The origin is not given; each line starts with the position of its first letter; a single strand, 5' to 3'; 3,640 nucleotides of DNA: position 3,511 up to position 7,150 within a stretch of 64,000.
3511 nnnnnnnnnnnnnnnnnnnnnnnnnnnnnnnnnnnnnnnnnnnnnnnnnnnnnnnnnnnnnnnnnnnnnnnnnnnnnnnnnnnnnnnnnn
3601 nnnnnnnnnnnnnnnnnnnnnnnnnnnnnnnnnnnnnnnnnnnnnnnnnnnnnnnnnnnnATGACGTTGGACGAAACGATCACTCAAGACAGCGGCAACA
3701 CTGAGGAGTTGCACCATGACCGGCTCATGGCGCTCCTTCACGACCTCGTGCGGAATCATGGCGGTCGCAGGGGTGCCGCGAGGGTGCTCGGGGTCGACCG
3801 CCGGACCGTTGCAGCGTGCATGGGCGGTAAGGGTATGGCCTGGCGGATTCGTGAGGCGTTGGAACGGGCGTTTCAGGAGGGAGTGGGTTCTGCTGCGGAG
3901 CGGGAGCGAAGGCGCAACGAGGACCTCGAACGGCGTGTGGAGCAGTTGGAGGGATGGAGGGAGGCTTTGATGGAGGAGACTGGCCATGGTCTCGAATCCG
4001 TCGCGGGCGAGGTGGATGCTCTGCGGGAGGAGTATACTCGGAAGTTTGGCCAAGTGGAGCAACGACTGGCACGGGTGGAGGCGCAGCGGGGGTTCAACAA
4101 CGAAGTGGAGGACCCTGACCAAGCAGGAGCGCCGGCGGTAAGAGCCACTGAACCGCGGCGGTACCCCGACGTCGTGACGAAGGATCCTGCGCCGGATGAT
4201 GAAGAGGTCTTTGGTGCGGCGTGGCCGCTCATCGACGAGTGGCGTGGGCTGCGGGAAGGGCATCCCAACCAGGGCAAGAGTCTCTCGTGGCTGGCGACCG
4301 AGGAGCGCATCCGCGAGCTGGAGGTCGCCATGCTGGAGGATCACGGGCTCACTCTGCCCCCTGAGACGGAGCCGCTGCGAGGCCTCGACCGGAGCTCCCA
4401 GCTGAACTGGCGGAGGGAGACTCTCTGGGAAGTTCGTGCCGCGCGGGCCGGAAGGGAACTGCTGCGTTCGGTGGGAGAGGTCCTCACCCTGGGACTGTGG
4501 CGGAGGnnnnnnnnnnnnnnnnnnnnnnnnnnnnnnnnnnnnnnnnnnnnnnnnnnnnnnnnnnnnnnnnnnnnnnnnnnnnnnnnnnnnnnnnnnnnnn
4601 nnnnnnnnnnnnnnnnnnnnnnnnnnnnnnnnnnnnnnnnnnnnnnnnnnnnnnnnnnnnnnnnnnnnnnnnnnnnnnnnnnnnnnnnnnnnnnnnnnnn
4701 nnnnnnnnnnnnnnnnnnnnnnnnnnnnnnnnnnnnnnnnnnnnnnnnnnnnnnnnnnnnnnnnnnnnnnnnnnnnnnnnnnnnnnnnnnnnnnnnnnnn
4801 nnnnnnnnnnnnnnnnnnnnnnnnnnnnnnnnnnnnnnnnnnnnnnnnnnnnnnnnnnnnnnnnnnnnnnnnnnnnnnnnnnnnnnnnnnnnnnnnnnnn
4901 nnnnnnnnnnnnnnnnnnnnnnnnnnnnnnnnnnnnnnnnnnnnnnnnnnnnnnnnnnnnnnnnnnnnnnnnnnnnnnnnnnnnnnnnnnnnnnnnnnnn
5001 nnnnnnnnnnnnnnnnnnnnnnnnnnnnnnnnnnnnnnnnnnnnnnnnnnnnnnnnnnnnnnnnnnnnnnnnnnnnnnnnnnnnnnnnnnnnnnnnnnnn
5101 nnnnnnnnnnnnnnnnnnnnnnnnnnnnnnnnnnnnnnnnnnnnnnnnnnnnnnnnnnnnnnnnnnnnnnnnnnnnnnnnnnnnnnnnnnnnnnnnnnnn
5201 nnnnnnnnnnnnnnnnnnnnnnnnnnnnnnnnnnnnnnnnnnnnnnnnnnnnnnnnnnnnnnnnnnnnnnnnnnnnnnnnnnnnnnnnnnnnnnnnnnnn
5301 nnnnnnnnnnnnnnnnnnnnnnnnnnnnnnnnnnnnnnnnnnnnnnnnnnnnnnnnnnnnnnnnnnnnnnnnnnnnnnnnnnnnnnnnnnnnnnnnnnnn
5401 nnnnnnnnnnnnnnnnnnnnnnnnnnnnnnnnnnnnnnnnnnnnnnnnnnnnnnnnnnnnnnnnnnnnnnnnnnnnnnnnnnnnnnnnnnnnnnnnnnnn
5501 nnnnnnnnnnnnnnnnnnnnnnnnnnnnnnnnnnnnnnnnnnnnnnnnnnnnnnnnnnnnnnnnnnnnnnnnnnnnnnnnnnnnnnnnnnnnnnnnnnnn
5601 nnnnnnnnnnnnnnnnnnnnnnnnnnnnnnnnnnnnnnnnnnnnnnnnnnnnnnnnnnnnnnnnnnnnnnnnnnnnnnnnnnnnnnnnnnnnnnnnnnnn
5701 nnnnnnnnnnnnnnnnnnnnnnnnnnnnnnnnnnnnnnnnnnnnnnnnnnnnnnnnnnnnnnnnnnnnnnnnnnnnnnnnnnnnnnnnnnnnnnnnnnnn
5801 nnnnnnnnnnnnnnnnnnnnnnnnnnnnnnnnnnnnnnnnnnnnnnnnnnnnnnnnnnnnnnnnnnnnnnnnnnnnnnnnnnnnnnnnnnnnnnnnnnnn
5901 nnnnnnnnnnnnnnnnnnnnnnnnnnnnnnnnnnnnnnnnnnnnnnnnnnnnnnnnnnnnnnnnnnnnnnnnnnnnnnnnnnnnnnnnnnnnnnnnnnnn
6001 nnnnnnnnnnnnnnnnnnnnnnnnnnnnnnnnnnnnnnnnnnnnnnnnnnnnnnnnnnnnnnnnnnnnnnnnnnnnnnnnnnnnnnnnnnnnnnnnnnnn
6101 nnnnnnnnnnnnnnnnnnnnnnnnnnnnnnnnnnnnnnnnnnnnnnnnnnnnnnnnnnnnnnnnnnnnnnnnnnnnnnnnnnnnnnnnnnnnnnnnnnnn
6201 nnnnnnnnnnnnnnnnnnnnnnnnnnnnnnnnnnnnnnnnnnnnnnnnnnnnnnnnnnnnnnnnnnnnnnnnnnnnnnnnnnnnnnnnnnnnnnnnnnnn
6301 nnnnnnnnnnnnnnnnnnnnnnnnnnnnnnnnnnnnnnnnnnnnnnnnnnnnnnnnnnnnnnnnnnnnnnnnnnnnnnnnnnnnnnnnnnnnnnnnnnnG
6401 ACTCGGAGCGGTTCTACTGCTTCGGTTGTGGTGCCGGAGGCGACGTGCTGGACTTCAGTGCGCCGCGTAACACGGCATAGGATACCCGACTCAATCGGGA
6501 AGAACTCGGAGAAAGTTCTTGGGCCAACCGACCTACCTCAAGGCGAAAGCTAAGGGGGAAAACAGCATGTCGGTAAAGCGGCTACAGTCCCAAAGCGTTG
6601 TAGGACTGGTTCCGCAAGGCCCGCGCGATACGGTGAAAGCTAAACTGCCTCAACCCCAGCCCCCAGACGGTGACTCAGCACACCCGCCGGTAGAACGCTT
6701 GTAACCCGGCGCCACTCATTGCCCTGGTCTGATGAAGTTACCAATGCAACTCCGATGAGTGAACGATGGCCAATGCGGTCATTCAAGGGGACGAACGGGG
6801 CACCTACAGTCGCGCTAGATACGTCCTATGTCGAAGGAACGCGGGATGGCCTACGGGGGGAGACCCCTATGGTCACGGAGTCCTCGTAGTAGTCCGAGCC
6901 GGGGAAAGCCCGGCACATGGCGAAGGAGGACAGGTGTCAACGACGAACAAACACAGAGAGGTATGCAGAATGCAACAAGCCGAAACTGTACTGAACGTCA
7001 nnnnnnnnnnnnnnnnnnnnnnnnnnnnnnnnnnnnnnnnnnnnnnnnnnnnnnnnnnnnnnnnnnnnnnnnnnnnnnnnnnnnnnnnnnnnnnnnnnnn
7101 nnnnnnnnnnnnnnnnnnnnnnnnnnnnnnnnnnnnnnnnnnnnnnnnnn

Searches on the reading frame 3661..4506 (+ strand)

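Call 7: search_protein_families(library=pfam, proteins=[window:3661-4506:+], max_evalue=0.01)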
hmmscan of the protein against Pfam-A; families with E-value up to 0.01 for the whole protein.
window:3661-4506:+ (282 aa): 1 family
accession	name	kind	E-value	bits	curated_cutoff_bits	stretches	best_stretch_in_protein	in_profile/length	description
PF09375.15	Peptidase_M75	-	0.0056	16.7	23.5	1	61-155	184-271/288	Imelysin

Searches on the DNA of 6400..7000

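Call 72: search_rna_families(source=window, start=6400, end=7000, threshold=evalue, max_evalue=1)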
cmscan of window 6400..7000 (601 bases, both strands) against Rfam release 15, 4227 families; matches with E-value up to 1: 1.
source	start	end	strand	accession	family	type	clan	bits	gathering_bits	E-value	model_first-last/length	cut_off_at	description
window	6849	6928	+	RF01998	group-II-D1D4-1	Intron;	CL00102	19.7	35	0.32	1-84/84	no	Group II catalytic intron D1-D4-1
